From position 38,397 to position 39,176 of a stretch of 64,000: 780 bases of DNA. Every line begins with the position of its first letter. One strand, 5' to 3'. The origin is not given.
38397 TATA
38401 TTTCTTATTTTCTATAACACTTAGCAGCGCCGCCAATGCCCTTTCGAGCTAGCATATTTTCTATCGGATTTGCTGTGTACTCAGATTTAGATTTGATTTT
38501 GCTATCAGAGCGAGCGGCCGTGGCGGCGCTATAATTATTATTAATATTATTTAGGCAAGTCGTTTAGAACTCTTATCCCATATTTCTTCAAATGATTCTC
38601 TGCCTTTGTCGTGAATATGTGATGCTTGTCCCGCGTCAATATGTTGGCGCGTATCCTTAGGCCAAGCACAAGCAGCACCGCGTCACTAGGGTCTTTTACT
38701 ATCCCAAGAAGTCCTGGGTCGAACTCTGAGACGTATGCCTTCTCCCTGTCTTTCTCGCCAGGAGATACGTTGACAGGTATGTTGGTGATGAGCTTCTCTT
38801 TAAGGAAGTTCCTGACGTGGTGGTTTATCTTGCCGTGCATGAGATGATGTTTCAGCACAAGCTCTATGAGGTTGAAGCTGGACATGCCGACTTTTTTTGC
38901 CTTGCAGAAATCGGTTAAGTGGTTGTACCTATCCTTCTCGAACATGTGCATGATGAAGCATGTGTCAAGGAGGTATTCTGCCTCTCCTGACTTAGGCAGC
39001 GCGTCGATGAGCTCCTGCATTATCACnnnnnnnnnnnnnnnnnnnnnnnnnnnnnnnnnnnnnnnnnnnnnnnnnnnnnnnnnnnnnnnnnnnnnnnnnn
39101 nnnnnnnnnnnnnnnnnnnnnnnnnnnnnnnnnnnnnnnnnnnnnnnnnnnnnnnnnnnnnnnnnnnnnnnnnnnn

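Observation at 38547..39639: Three-gene operon: zinc-ribbon protein, unknown 136-aa protein, PIN nuclease. A possible novel toxin-antitoxin or RNA-processing module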

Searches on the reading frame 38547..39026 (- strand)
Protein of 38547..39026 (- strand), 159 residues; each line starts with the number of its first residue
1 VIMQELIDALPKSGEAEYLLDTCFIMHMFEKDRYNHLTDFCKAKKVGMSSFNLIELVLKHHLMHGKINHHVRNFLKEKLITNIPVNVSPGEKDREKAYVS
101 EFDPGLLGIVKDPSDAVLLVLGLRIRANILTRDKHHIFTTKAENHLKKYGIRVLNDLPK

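Call 3: search_protein_families(library=pfam, proteins=[window:38547-39026:-], max_evalue=1)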
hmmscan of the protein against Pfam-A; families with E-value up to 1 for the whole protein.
window:38547-39026:- (159 aa): 2 families
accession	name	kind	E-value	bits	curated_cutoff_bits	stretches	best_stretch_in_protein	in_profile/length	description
PF01850.27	PIN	-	0.00097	20.2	23.6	1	18-135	1-113/120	PIN domain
PF10002.14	DUF2243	-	0.028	15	25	1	34-76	75-113/140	Predicted membrane protein (DUF2243)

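Call 4: search_protein_families(library=ncbifam, proteins=[window:38547-39026:-], max_evalue=1)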
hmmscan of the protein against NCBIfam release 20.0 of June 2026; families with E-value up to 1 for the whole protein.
window:38547-39026:- (159 aa): 0 families

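Call 8: search_solved_structures(query=window:38547-39026:-, max_evalue=10, show_alignments=2)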
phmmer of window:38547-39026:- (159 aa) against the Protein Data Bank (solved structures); distinct sequences matched with E-value up to 10: 4.
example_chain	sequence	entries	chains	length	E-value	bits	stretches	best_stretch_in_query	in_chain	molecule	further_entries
4wbr_D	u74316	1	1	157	0.17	14.9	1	85-136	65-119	Blr1131 protein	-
4wbj_A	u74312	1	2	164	0.19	14.7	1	85-136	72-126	Blr1131 protein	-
4txo_D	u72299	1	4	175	0.22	14.5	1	85-136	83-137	Blr1131 protein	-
8pfh_D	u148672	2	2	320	0.34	13.9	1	48-106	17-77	SHS1 isoform 1 | Seventh homolog of septin 1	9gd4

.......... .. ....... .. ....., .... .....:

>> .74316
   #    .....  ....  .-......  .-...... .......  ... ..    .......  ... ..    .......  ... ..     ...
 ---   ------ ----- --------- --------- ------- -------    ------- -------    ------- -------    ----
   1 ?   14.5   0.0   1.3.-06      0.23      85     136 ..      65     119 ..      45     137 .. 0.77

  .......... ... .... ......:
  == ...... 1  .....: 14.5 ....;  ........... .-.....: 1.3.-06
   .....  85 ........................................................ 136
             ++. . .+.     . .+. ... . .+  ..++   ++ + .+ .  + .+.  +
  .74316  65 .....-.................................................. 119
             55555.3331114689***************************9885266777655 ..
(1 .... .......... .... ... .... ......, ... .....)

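Call 16: find_homologous_proteins(query=window:38547-39026:-, max_evalue=0.01)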
Query window:38547-39026:- (159 aa): 30 proteins with E <= 0.01 among 69 candidates.
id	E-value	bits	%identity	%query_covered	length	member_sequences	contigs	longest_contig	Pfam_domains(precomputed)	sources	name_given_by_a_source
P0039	9.3e-100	349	100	99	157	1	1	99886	-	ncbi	-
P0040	9.3e-66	238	65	99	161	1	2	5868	-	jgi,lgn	-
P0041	8.7e-57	209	59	97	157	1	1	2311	PF01850.28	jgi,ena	-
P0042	1.1e-55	206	58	98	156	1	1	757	PF01850.28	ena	-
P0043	2.0e-55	205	62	98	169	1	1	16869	PF01850.28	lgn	-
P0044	1.5e-54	202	56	98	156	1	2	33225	PF01850.28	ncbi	ncbi:MAG: PIN domain-containing protein [Candidatus Woesearchaeota archaeon]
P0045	9.2e-54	199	58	98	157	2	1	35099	PF01850.28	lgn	-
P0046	1.5e-53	199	56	98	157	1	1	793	PF01850.28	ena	-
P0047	1.6e-51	192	56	99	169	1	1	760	PF01850.28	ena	-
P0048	4.4e-51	191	56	98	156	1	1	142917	PF01850.28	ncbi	ncbi:PIN domain-containing protein [Nanoarchaeota archaeon]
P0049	7.7e-51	190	58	98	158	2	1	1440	PF01850.28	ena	-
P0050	1.1e-49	186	54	99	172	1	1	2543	-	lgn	-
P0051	8.8e-49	183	55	99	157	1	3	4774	PF01850.28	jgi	-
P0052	1.5e-43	166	54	89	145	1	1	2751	PF01850.28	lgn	-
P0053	3.7e-38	149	52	89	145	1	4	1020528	-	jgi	jgi:tRNA G10 N-methylase Trm11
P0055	3.8e-37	145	51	89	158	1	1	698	PF01850.28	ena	-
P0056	2.0e-35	140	49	91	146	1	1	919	PF01850.28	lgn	-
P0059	3.4e-32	129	47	91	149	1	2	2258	PF01850.28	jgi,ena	-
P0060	8.9e-32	128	47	92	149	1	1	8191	PF01850.28,PF10130.16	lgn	-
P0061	1.4e-31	127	45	96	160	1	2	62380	-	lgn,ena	-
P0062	4.2e-30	123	44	89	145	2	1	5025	PF01850.28,PF10130.16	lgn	-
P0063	1.2e-25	108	41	97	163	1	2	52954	-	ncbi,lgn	-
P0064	7.5e-25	105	43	98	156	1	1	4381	PF01850.28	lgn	-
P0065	2.3e-24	104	41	87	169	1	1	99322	PF01850.28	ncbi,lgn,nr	ncbi:hypothetical protein K9L97_00105 [Candidatus Woesearchaeota archaeon]|nr:hypothetical protein [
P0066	7.9e-24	102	40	88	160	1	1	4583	PF01850.28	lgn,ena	-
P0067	6.0e-23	99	42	87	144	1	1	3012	PF01850.28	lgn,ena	-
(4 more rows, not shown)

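Call 23: search_solved_structures(query=A2, max_evalue=10, show_alignments=3)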
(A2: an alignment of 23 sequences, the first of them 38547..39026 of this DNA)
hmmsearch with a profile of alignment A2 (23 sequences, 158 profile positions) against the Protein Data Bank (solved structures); distinct sequences matched with E-value up to 10: 6.
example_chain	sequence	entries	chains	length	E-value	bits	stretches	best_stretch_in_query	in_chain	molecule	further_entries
3zvk_A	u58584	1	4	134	0.089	15.9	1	16-78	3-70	TOXIN OF TOXIN-ANTITOXIN SYSTEM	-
6zj3_Ly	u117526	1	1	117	0.67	13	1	42-96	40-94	Ribosomal protein eL37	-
4hpq_C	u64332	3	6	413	0.89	12.6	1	23-82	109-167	Atg17 | KLTH0D15642p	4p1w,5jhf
5ecd_A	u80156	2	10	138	1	12.5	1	11-61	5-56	tRNA(fMet)-specific endonuclease VapC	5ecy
6sd6_C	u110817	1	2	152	1.4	12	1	11-61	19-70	tRNA(fMet)-specific endonuclease VapC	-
6ifc_A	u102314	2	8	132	1.7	11.7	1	15-60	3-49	tRNA(fMet)-specific endonuclease VapC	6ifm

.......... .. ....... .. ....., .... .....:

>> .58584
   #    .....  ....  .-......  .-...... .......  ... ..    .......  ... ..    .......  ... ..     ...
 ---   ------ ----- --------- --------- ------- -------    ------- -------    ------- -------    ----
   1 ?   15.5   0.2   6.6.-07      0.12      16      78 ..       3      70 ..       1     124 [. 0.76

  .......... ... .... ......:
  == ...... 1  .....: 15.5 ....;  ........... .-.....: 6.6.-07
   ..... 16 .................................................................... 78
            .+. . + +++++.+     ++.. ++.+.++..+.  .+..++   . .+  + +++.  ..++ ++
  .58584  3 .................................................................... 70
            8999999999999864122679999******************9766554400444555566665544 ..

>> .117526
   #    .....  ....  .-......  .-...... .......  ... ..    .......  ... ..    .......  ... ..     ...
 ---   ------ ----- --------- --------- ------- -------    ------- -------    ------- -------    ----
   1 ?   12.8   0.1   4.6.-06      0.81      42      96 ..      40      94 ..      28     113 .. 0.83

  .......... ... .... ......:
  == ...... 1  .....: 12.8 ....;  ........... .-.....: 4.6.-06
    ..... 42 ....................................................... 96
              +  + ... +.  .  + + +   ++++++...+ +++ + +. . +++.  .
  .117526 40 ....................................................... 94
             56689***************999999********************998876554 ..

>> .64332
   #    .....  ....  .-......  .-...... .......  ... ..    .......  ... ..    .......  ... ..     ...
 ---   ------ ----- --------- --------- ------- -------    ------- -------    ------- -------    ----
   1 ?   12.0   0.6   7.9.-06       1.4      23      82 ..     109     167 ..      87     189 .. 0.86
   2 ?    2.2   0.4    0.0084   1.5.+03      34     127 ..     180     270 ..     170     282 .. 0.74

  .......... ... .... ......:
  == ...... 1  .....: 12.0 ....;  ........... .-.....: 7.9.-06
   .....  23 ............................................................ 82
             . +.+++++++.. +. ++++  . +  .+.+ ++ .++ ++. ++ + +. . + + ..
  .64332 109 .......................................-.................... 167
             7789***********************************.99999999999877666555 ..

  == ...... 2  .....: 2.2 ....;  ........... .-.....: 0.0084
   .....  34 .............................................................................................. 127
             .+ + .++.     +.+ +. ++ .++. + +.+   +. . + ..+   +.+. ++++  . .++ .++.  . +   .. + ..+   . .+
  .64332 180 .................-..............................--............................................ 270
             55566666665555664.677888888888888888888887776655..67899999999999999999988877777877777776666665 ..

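Call 32: find_encoding_contigs(protein=P0053, flank=4000, max_places=1)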
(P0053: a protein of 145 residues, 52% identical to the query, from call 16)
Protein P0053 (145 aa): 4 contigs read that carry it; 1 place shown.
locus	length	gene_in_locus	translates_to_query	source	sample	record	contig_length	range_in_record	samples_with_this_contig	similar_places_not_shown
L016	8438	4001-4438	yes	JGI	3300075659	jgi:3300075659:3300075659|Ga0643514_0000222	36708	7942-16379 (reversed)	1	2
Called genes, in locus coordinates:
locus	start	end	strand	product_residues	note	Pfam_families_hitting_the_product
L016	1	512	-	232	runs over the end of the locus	-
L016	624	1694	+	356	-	PF00004:AAA (faint), PF20030:bpMoxR, PF01078:Mg_chelatase (faint), PF07726:AAA_3, PF07728:AAA_5, PF17863:AAA_lid_2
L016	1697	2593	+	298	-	PF01882:DUF58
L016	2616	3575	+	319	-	PF07584:BatA, PF00092:VWA, PF13519:VWA_2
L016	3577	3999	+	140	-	PF02681:DUF212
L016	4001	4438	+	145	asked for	-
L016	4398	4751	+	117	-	PF13828:DUF4190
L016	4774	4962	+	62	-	PF23477:zf_Tbcl_2 (weak)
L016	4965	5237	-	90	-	-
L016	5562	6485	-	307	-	-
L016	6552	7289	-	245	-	-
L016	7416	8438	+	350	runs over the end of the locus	-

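Call 33: find_encoding_contigs(protein=P0061, flank=4000, max_places=1)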
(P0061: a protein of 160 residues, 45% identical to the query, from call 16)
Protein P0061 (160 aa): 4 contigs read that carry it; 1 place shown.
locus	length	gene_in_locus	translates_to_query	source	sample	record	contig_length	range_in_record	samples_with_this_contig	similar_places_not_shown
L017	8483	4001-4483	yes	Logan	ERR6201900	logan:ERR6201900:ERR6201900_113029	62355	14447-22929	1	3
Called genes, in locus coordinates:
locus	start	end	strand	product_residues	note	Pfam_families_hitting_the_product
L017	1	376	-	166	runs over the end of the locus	-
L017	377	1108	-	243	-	PF13462:Thioredoxin_4, PF13098:Thioredoxin_2 (weak), PF01323:DSBA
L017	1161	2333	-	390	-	PF13462:Thioredoxin_4 (weak), PF25011:VSR_TRX (faint)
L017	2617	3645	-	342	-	PF01380:SIS, PF10432:bact-PGI_C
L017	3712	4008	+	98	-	PF04010:DUF357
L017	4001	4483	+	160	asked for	-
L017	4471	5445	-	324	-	PF08068:DKCLD, PF01509:TruB_N, PF21238:Pus10_C, PF16198:TruB_C_2, PF01472:PUA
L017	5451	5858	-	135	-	PF08279:HTH_11 (faint), PF12802:MarR_2 (weak), PF12840:HTH_20 (weak), PF09339:HTH_IclR (weak), PF01022:HTH_5 (weak), PF13412:HTH_24 (weak), PF14493:HTH_40 (weak)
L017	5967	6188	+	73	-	-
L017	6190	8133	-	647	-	PF02824:TGS, PF07973:tRNA_SAD, PF00587:tRNA-synt_2b, PF03129:HGTP_anticodon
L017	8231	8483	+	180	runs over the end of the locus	PF00856:SET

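Call 34: find_encoding_contigs(protein=P0065, flank=4000, max_places=1)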
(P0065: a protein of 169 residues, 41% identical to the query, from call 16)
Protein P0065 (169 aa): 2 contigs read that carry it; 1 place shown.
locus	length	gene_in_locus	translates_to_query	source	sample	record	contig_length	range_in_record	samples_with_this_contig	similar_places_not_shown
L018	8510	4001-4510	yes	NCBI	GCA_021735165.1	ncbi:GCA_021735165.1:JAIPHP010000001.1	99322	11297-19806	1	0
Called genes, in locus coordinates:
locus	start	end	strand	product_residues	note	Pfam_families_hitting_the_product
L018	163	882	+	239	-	PF01209:Ubie_methyltran, PF02353:CMAS (weak), PF13489:Methyltransf_23, PF07021:MetW (weak), PF13649:Methyltransf_25, PF13847:Methyltransf_31, PF08241:Methyltransf_11, PF08242:Methyltransf_12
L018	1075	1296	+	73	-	-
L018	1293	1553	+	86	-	PF05016:ParE_toxin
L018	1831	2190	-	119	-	PF00313:CSD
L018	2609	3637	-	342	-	PF01380:SIS, PF10432:bact-PGI_C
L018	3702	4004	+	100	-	PF04010:DUF357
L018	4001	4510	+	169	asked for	PF01850:PIN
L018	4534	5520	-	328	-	PF08068:DKCLD, PF01509:TruB_N, PF21238:Pus10_C (weak), PF16198:TruB_C_2, PF01472:PUA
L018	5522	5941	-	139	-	PF12840:HTH_20 (weak), PF13545:HTH_Crp_2 (weak), PF08279:HTH_11 (weak), PF09339:HTH_IclR (weak), PF13412:HTH_24, PF01022:HTH_5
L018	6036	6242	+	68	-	-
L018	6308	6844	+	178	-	-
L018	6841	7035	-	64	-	-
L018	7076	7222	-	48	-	-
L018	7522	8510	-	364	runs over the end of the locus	PF01926:MMR_HSR1, PF02421:FeoB_N, PF16897:MMR_HSR1_Xtn, PF02824:TGS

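Call 35: find_encoding_contigs(protein=P0063, flank=4000, max_places=1)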
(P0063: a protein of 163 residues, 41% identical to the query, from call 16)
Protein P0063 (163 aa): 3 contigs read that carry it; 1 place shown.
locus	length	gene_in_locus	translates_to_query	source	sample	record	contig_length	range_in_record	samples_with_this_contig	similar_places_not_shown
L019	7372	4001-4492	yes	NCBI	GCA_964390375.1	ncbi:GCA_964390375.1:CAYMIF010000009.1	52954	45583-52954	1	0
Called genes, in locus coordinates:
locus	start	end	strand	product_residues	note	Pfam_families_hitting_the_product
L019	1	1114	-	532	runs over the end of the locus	PF01963:TraB_PrgY_gumN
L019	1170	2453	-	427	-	PF01917:Flagellin_arch-type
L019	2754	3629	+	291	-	PF00142:Fer4_NifH (faint), PF01656:CbiA, PF02374:ArsA_ATPase (weak), PF06564:CBP_BcsQ, PF09140:MipZ (weak), PF10609:ParA, PF13614:AAA_31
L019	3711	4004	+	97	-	PF04010:DUF357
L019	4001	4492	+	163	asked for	-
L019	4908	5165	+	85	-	-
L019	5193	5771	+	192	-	PF05552:MS_channel_1st_1 (weak), PF00924:MS_channel_2nd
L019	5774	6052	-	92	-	PF03685:UPF0147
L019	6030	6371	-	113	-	PF01920:Prefoldin_2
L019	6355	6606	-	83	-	PF09341:Pcc1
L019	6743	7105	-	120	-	PF01780:Ribosomal_L37ae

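Call 39: search_solved_structures(query=A4, max_evalue=0.01)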
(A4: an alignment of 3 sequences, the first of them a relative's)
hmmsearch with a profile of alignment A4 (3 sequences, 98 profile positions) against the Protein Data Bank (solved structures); distinct sequences matched with E-value up to 0.01: 3.
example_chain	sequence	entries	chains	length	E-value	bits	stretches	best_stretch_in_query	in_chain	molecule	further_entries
2oo2_A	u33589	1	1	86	2.9e-07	33.9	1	21-83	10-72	Hypothetical protein AF_1782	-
2pmr_A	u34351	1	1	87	4.5e-05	26.8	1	29-78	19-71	Uncharacterized protein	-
4fzo_A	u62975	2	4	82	0.0083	19.6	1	31-78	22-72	uranyl binding protein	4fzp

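Call 41: search_protein_families(library=pfam, alignment_id=A2, max_evalue=0.01)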
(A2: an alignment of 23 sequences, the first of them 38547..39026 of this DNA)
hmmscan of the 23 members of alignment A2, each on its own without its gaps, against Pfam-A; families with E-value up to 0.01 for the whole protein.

A. member 1, window:38547-39026:- (159 aa): 1 family
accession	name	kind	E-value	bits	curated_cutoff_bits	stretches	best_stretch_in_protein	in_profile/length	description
PF01850.27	PIN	-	0.00097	20.2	23.6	1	18-135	1-113/120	PIN domain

B. families by the number of members that match (of 23 scanned): 4 families
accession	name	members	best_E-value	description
PF01850.27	PIN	23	1.5e-09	PIN domain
PF13470.12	PIN_3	10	4e-05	PIN domain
PF10130.15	PIN_2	8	2.5e-07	PIN domain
PF13638.12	PIN_4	4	0.00047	PIN domain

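Call 48: predict_structure(alignment_id=A2)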
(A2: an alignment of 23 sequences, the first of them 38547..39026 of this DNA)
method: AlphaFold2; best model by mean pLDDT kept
length: 159 residues; sequences in the alignment: 23
mean_pLDDT: 91.8   pTM: 0.86
mean pLDDT of the five models: 91.8, 91.2, 91.2, 91.0, 90.2
residues with pLDDT >= 90: 125; 70-90: 30; 50-70: 4; < 50: 0
segments of 3 or more residues with pLDDT < 50: none
pLDDT, mean of each block of 10 residues (from residue 1): 91 97 93 95 98 92 83 95 96 96 92 93 96 75 87 91
secondary structure, 60 per line:
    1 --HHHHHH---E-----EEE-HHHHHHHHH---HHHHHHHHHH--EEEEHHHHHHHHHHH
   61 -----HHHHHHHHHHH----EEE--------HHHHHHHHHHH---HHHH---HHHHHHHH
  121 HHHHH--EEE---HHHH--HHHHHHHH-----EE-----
elements in order: H3-8 E18-20 H22-30 H34-43 E46-49 H50-60 H66-76 E81-83 H92-102 H106-109 H113-125 E128-130 H134-137 H140-147

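Call 72: find_related_loci(query=A2, collection=metagenome_contigs, flank=3000)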
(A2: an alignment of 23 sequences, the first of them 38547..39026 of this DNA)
Query A2 (159 aa) in metagenome_contigs; peptide patterns used: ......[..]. (x = any residue, [..] = any of these).
50 stretches matched a pattern; 20 encode a relative of the query (tblastn E <= 1e-3); 20 distinct loci.
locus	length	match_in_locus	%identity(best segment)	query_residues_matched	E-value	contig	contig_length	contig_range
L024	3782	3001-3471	65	3-159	9e-73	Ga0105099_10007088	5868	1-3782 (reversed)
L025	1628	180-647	59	2-157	4e-66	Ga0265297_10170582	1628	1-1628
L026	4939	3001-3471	59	3-159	1e-63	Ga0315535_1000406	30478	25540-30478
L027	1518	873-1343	47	3-159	4e-51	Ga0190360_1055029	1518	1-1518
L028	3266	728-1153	55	16-159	3e-44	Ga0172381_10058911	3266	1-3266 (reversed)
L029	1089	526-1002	41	1-158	6e-44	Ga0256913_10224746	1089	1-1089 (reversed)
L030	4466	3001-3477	45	3-159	1e-39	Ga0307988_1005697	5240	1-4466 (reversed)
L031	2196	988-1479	39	1-159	6e-39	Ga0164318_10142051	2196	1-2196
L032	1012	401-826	47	16-159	3e-40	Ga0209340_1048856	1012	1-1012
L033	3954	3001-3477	42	3-158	2e-37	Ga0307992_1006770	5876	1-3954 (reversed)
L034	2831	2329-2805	40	3-157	3e-37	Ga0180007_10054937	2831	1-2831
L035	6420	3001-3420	47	19-159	4e-37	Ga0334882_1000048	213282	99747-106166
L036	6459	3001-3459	41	5-158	2e-36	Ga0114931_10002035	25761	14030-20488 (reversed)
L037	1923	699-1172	39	1-157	9e-35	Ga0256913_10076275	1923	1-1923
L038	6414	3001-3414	39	19-157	1e-30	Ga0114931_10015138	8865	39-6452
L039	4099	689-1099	39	19-157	2e-30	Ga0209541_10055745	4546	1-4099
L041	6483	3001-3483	37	1-158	7e-28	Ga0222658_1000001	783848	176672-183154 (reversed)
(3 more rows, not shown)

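Call 80: search_protein_families(library=padloc, proteins=[window:38547-39026:-], max_evalue=0.1)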
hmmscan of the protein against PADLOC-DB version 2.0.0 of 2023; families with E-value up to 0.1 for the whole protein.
window:38547-39026:- (159 aa): 0 families
